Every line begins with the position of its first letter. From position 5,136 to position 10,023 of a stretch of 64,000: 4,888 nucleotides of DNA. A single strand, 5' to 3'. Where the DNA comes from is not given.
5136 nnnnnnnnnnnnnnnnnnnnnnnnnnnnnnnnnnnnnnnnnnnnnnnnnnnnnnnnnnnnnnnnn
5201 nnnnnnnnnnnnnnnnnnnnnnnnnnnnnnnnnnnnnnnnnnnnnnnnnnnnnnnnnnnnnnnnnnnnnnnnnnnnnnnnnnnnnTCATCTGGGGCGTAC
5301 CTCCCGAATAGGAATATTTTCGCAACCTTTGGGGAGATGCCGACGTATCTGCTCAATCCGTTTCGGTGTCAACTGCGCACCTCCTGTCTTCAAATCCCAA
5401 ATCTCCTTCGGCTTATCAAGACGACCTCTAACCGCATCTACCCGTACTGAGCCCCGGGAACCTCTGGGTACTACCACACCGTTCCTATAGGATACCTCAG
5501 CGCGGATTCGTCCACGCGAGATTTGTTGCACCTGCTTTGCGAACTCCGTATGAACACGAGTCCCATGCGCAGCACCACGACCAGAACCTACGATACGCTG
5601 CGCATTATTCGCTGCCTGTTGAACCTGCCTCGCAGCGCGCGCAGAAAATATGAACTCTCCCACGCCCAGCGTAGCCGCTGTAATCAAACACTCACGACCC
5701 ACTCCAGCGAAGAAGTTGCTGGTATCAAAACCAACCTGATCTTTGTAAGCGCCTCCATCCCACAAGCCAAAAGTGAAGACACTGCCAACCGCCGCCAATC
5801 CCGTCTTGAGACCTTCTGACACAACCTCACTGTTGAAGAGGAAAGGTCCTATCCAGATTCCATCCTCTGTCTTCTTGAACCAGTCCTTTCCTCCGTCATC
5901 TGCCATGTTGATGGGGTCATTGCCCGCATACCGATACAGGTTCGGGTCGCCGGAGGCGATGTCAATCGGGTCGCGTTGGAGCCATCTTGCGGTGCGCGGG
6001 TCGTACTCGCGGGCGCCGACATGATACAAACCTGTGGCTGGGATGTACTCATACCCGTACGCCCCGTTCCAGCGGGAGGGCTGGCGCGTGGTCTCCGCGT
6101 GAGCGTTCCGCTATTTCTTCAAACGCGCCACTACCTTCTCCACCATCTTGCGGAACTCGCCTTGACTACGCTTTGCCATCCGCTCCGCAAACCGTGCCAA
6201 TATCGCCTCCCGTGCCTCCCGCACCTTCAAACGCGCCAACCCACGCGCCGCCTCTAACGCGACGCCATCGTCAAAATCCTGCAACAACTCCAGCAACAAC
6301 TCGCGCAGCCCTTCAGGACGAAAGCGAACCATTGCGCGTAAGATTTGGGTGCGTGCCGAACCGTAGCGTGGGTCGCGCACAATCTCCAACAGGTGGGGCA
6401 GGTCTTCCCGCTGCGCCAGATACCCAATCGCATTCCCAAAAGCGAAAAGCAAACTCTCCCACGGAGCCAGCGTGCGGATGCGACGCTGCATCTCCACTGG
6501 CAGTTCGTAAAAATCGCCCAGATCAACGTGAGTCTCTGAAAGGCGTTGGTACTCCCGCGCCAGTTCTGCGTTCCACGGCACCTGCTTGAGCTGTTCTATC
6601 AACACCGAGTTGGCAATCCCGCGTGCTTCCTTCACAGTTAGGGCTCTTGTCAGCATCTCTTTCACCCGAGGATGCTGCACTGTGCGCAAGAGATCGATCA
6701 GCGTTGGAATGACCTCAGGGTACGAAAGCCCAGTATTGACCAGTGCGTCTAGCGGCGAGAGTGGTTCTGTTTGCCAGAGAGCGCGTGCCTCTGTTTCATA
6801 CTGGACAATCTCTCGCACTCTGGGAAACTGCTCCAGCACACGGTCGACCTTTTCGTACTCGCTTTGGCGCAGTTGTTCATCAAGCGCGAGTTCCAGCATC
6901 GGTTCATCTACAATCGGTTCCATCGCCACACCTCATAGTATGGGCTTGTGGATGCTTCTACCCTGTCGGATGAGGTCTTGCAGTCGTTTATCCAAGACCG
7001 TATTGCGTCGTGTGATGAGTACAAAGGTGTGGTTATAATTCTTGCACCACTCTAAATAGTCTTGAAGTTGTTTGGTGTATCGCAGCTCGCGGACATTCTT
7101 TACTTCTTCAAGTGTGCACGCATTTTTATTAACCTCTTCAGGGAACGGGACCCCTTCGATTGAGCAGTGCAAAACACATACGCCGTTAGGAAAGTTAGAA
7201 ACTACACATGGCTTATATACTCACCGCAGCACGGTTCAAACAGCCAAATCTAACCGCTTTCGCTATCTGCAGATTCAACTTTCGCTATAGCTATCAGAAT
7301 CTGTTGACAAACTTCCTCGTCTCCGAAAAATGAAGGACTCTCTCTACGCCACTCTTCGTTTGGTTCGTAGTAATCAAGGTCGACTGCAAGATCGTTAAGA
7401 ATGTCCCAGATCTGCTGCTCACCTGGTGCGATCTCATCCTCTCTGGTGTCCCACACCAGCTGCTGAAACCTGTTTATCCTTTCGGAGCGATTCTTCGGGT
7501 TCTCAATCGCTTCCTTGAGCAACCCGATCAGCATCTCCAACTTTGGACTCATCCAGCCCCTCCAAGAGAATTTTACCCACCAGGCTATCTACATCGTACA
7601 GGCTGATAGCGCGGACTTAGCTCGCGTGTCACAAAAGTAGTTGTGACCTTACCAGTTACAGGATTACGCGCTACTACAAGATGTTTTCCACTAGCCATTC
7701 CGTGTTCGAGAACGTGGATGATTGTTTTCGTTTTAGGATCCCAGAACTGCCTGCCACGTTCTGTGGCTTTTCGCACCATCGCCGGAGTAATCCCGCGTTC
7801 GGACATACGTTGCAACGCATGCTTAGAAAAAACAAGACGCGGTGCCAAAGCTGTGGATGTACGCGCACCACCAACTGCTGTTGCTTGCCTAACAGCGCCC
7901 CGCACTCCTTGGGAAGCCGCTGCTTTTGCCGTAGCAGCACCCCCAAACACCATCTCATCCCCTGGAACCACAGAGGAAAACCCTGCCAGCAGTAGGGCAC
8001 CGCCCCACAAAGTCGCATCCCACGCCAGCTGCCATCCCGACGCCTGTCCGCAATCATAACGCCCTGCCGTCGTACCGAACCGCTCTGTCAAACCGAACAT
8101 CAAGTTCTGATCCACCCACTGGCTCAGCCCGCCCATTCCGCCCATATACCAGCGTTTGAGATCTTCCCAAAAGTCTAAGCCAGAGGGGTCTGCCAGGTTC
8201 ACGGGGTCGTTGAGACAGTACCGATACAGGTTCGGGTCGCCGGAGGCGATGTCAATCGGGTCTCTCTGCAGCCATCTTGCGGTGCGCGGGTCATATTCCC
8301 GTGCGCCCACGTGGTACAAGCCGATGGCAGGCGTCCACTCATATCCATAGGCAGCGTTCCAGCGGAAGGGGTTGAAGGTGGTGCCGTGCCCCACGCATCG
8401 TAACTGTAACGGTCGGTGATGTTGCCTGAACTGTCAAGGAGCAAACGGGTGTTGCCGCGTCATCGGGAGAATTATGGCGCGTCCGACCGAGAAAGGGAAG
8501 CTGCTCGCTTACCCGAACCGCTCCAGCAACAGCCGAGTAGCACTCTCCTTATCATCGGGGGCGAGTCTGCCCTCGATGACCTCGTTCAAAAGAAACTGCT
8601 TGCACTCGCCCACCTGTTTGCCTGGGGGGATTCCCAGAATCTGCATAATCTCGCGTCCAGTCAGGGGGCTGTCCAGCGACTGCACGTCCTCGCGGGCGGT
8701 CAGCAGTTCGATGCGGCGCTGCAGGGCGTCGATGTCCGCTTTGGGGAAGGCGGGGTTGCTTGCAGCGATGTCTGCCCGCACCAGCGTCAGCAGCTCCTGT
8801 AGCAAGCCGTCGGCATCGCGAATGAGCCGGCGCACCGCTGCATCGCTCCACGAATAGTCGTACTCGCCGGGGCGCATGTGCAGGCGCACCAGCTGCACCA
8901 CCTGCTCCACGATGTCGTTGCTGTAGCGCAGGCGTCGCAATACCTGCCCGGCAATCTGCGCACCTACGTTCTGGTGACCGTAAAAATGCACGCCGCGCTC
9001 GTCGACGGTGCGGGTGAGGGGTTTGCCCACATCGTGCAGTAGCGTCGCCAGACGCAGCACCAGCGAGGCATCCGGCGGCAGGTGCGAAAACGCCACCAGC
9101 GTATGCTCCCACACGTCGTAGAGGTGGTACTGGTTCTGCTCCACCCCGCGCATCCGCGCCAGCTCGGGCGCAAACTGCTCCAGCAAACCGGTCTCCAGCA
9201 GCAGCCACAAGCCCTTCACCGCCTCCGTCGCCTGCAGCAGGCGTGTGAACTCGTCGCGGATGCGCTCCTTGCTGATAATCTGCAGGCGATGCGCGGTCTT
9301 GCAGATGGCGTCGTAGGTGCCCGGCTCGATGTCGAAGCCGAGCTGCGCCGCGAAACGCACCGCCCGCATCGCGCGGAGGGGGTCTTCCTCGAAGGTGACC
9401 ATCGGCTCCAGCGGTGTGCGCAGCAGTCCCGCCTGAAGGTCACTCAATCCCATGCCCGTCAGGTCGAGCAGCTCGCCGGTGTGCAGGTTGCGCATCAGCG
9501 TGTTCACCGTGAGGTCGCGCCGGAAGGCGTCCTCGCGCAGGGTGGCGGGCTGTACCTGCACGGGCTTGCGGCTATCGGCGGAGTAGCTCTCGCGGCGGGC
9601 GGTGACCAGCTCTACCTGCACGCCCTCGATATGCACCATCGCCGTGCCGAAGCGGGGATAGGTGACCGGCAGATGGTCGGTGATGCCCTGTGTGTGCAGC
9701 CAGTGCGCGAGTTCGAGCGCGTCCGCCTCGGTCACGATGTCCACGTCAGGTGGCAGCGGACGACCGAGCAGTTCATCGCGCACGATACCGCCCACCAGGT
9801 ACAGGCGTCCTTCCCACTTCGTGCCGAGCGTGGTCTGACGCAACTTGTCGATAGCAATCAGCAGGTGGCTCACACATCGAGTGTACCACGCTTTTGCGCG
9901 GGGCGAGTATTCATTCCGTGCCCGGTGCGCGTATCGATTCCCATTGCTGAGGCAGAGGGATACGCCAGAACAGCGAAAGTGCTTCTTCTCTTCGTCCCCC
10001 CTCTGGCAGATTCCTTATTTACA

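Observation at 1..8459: Stand-alone island of orphan RHS toxin tips and immunity genes with no Rhs shell gene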

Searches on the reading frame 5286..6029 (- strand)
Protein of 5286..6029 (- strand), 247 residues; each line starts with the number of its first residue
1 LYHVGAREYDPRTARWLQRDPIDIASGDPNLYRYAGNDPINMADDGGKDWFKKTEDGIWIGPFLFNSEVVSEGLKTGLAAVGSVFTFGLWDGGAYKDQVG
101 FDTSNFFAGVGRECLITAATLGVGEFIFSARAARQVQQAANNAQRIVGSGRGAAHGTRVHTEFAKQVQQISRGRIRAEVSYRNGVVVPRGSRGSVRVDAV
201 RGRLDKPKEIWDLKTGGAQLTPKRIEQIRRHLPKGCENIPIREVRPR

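Call 6: search_protein_families(library=pfam, max_evalue=0.1, proteins=[window:5286-6029:-])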
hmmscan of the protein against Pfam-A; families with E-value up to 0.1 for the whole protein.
window:5286-6029:- (247 aa): 0 families

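Call 7: search_protein_families(library=ncbifam, max_evalue=0.1, proteins=[window:5286-6029:-])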
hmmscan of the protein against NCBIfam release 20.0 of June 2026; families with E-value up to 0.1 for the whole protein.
window:5286-6029:- (247 aa): 1 family
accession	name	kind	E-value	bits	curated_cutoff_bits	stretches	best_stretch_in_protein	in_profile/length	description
TIGR03696.1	Rhs_assc_core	domain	2.6e-13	50.2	32.5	1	2-47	31-75/76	RHS repeat-associated core domain-containing protein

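Call 42: search_solved_structures(query=window:5286-5900:-, max_evalue=1)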
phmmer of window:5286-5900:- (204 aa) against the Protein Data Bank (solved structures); distinct sequences matched with E-value up to 1: 0.

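Call 46: search_protein_families(library=pfam, max_evalue=10, proteins=[window:5286-5900:-])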
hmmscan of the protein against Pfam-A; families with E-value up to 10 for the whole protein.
window:5286-5900:- (204 aa): 0 families

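Call 71: predict_structure(alignment_id=A2)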
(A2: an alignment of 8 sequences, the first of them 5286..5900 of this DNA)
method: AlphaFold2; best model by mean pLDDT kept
length: 204 residues; sequences in the alignment: 8
mean_pLDDT: 40.7   pTM: 0.21
mean pLDDT of the five models: 40.7, 40.6, 39.9, 38.1, 37.1
residues with pLDDT >= 90: 0; 70-90: 0; 50-70: 33; < 50: 171
segments of 3 or more residues with pLDDT < 50: 1-52, 55-61, 66-166, 171-175, 200-204
pLDDT, mean of each block of 10 residues (from residue 1): 33 39 38 42 39 48 49 41 32 42 35 33 33 27 31 37 47 52 61 54 39
secondary structure, 60 per line:
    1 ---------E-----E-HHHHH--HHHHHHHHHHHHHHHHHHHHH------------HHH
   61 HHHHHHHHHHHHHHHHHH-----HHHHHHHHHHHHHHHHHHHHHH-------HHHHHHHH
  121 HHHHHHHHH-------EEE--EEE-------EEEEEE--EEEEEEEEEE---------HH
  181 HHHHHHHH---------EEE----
elements in order: H18-22 H25-45 H58-78 H84-105 H113-129 E137-139 E142-144 E152-157 E160-169 H179-188 E198-200

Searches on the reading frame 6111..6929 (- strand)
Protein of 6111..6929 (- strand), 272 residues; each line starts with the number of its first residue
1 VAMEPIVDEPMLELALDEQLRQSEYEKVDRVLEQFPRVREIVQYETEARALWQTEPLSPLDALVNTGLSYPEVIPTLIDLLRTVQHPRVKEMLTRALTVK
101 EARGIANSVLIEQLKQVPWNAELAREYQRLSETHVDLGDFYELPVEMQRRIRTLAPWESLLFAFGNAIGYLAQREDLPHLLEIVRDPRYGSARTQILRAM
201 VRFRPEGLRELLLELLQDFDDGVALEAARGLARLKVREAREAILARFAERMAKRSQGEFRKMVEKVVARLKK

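Call 6: search_protein_families(library=pfam, max_evalue=0.1, proteins=[window:6111-6929:-])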
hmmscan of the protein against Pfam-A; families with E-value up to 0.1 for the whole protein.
window:6111-6929:- (272 aa): 3 families
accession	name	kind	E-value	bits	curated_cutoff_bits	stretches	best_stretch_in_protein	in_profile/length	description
PF13646.12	HEAT_2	-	4.1e-08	33.8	27.7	1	177-248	1-72/88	HEAT repeats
PF00514.29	Arm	-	0.0013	19.2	20.6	0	73-98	13-37/41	Armadillo/beta-catenin-like repeat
PF09548.15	Spore_III_AB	-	0.013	15.9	32.5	0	146-186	22-60/170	Stage III sporulation protein AB (spore_III_AB)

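Call 7: search_protein_families(library=ncbifam, max_evalue=0.1, proteins=[window:6111-6929:-])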
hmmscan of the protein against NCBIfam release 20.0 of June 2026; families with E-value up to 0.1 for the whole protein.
window:6111-6929:- (272 aa): 2 families
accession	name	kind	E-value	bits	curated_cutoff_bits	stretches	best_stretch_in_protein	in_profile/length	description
NF058515.1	phyc_lyase_CpcF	equivalog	0.0071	15.9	220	1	177-242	62-127/200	C-phycocyanin alpha-cysteine-84 phycocyanobilin lyase subunit CpcF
NF049919.1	DesA_ISL3_tail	domain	0.047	14.1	30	1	17-58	47-88/122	DesA/ISL3 alpha bundle tail domain-containing protein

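Call 10: find_encoding_contigs(protein=window:6111-6929:-, flank=10000, max_places=10)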
Protein window:6111-6929:- (272 aa): no gene with exactly this product is on record in the collection.

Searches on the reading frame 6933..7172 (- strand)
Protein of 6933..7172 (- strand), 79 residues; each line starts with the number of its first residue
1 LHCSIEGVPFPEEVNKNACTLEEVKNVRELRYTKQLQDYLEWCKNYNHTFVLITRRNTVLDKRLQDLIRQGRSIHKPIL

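Call 6: search_protein_families(library=pfam, max_evalue=0.1, proteins=[window:6933-7172:-])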
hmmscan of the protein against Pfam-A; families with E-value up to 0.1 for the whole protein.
window:6933-7172:- (79 aa): 2 families
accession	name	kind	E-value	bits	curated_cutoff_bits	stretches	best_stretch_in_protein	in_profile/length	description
PF15649.12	Tox-REase-7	-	1.7e-15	57.5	25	1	11-63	31-83/84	Restriction endonuclease fold toxin 7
PF04899.17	MbeD_MobD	-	0.018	15.6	21.6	1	31-73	18-60/70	MbeD/MobD like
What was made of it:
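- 6933..7172 (-): X1: left-over C-terminal ~55 aa of a Tox-REase-7 toxin, displaced when the DUF4258+I1 module entered the tip. Tox-REase-7 E 1.7e-15, profile positions 31-83 of 84 (call 6).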

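Call 7: search_protein_families(library=ncbifam, max_evalue=0.1, proteins=[window:6933-7172:-])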
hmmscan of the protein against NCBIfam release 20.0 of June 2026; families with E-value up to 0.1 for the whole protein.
window:6933-7172:- (79 aa): 1 family
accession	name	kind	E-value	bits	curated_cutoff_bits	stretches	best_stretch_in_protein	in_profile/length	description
NF033829.0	plas_excl_MbeD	equivalog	0.0098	16.2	60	1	31-74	18-61/69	MbeD family mobilization/exclusion protein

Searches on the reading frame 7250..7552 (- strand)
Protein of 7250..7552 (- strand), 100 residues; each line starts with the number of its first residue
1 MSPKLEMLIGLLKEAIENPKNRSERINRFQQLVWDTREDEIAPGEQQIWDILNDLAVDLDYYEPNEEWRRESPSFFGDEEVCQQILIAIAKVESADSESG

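Call 6: search_protein_families(library=pfam, max_evalue=0.1, proteins=[window:7250-7552:-])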
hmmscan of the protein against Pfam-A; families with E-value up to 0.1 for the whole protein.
window:7250-7552:- (100 aa): 0 families

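Call 7: search_protein_families(library=ncbifam, max_evalue=0.1, proteins=[window:7250-7552:-])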
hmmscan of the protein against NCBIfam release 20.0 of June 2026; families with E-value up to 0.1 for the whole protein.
window:7250-7552:- (100 aa): 0 families

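Call 11: find_encoding_contigs(protein=window:7250-7552:-, flank=10000, max_places=10)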
Protein window:7250-7552:- (100 aa): 18 contigs read that carry it; 10 places shown.
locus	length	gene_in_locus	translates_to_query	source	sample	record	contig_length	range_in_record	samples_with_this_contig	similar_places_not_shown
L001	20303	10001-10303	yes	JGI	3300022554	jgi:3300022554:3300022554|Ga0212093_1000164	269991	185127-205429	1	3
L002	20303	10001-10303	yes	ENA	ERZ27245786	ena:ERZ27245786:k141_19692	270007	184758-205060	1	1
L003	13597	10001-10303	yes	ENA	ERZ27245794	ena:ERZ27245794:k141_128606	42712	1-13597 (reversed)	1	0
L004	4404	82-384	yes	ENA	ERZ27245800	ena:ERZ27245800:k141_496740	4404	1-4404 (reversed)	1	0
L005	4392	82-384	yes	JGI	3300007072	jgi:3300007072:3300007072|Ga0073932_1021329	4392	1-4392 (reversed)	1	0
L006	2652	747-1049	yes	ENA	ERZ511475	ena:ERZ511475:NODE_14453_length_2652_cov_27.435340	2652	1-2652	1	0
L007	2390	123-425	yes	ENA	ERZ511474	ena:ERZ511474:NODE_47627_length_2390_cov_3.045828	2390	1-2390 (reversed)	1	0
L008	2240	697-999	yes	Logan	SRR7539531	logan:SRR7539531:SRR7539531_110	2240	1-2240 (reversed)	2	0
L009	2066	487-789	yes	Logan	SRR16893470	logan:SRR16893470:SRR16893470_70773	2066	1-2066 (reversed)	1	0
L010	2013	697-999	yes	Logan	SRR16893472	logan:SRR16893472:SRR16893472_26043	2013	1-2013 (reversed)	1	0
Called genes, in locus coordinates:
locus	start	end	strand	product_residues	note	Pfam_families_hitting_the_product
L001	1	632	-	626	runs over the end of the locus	PF03717:PBP_dimer, PF00905:Transpeptidase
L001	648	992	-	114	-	-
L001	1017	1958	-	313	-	PF01795:Methyltransf_5, PF13649:Methyltransf_25 (weak)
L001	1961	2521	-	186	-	PF02381:MraZ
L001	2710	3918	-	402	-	PF09752:ABHD18, PF01738:DLH (weak), PF02129:Peptidase_S15 (weak)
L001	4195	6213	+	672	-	PF02518:HATPase_c, PF00204:DNA_gyraseB, PF01751:Toprim, PF00986:DNA_gyraseB_C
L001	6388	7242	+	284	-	-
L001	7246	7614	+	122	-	-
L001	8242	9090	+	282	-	-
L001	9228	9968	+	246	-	-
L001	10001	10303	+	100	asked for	-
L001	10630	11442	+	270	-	PF13646:HEAT_2 (faint)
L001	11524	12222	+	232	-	-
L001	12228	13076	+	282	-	-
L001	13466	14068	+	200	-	-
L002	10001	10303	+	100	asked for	-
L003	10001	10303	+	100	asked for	-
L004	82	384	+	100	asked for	-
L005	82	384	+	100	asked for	-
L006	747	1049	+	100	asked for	-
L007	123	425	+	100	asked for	-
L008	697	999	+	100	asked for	-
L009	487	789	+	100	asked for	-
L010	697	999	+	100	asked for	-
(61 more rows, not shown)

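Call 46: search_protein_families(library=pfam, max_evalue=10, proteins=[window:7250-7552:-])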
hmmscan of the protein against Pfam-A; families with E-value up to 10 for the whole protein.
window:7250-7552:- (100 aa): 0 families

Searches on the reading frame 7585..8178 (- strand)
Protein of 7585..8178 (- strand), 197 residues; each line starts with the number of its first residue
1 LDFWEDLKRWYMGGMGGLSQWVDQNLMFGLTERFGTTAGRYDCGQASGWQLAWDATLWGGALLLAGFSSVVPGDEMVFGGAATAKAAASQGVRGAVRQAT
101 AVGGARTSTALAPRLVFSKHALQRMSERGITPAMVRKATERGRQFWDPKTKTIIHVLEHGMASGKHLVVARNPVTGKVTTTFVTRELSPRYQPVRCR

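Call 46: search_protein_families(library=pfam, max_evalue=10, proteins=[window:7585-8178:-])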
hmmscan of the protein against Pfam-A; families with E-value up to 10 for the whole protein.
window:7585-8178:- (197 aa): 1 family
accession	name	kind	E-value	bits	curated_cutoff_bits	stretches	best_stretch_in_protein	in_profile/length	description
PF14076.12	DUF4258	-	3.9e-05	24.3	25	1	117-180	1-68/71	Domain of unknown function (DUF4258)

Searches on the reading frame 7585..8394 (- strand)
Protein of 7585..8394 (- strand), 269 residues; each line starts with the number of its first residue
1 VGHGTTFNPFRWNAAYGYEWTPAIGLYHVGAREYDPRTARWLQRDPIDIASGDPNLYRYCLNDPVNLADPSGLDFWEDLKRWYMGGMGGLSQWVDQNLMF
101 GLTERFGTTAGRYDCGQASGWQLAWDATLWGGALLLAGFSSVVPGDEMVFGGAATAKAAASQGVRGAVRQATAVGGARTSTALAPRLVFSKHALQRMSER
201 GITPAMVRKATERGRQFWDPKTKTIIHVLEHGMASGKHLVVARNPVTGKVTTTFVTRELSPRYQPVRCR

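Call 6: search_protein_families(library=pfam, max_evalue=0.1, proteins=[window:7585-8394:-])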
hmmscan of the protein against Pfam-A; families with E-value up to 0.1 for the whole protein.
window:7585-8394:- (269 aa): 1 family
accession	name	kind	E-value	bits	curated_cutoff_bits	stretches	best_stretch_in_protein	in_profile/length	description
PF14076.12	DUF4258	-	6.9e-05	23.5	25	1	189-251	1-67/71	Domain of unknown function (DUF4258)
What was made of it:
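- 7585..8394 (-): T1: RHS core fragment, then a linker shared with other tips, then a DUF4258 (BECR/RelE-like) toxin domain. DUF4258 E 7e-5, 23.5 bits, just under its 25-bit cut-off (call 6).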

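Call 7: search_protein_families(library=ncbifam, max_evalue=0.1, proteins=[window:7585-8394:-])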
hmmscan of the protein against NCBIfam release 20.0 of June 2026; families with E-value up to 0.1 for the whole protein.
window:7585-8394:- (269 aa): 3 families
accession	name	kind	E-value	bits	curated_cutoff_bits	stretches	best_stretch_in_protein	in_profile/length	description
TIGR03696.1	Rhs_assc_core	domain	7.2e-18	64.9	32.5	1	17-73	21-76/76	RHS repeat-associated core domain-containing protein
NF041261.1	RHS_core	equivalog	0.00013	19.9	2000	1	23-73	1213-1261/1261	RHS element core protein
TIGR02530.1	flg_new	equivalog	0.031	15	83.2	1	186-203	14-31/96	TIGR02530 family flagellar biosynthesis protein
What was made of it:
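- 7585..8394 (-): TIGR03696 E 7e-18 (call 7).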

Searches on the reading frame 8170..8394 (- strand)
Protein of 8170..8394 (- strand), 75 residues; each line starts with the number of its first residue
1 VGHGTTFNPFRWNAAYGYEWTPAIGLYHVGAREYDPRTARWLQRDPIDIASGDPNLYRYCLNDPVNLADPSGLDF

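Call 52: search_protein_representatives(protein=window:8170-8394:-)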
Query: 75 residues. Proteins with E-value up to 0.001 (for the whole library): 76698; up to 1e-10: 1728; up to 1e-30: 13. The best 150 are listed.
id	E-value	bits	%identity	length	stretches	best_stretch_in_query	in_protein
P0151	2.2e-40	152.4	93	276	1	4-74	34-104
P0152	1.4e-34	133.9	86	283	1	6-74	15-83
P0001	2.7e-33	129.8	85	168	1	4-69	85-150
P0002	3.2e-32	126.4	86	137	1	4-66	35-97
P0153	1.3e-31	124.4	78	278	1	5-72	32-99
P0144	2.0e-31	123.8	75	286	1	3-73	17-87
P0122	2.4e-31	123.6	76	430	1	3-74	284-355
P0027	2.6e-31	123.5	78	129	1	2-73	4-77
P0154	3.3e-31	123.1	81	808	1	3-74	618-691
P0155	4.2e-31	122.8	76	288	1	3-74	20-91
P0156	5.5e-31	122.4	76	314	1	4-73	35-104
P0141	7.9e-31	121.9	74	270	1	3-75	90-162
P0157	1.0e-30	121.6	76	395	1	5-74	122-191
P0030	1.1e-30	121.5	78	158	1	2-74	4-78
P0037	1.4e-30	121.2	90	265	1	15-75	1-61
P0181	3.4e-26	107.1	79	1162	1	8-73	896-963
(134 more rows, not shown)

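Call 54: find_encoding_contigs(protein=P0181, flank=10000, max_places=4)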
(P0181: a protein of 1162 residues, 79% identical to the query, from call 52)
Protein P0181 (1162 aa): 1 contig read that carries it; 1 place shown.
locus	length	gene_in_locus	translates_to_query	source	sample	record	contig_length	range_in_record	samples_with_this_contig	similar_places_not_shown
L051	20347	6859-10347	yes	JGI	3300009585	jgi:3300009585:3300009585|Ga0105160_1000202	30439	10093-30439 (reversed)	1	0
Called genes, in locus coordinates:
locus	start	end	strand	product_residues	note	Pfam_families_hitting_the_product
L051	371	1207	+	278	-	-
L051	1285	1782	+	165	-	-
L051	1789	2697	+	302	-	-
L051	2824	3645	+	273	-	-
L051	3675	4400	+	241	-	-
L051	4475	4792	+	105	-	-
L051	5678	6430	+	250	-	-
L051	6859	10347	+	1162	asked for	PF05593:RHS_repeat (faint), PF00404:Dockerin_1 (faint), PF25023:TEN_YD-shell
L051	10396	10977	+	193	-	-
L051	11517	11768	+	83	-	-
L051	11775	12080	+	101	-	-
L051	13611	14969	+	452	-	PF02517:Rce1-like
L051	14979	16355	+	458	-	PF13231:PMT_2 (weak)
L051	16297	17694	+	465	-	PF02113:Peptidase_S13, PF13354:Beta-lactamase2 (faint)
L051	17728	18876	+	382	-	PF01053:Cys_Met_Meta_PP, PF00155:Aminotran_1_2 (weak), PF00266:Aminotran_5, PF01212:Beta_elim_lyase (weak)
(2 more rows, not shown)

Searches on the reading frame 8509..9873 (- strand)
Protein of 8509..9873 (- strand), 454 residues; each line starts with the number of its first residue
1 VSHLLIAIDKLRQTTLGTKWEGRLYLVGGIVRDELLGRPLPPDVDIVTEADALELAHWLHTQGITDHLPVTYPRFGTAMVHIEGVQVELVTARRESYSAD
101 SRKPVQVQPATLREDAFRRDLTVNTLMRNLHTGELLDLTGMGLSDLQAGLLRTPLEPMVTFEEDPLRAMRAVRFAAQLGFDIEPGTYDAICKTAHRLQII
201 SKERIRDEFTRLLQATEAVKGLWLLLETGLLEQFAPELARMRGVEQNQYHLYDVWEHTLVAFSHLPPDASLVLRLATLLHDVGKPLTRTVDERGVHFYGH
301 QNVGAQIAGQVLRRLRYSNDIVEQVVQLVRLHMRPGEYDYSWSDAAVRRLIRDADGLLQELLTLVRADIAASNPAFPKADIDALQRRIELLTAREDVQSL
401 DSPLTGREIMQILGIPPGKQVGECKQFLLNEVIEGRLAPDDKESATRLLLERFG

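Call 8: search_protein_families(library=pfam, max_evalue=0.001, proteins=[window:8509-9873:-])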
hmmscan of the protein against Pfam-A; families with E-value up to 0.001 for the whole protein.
window:8509-9873:- (454 aa): 4 families
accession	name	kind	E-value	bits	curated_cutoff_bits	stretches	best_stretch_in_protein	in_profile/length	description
PF01743.26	PolyA_pol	-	1.1e-27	97.3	23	1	24-152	1-126/126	Poly A polymerase head domain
PF12627.12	PolyA_pol_RNAbd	-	6.4e-20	71.1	22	1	179-239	1-61/64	Probable RNA and SrmB- binding site of polymerase A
PF01966.28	HD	-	9.5e-12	45.7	22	1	249-355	3-111/116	HD domain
PF13735.12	tRNA_NucTran2_2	-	1.3e-06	28.9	27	1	308-439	24-140/149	tRNA nucleotidyltransferase domain 2 putative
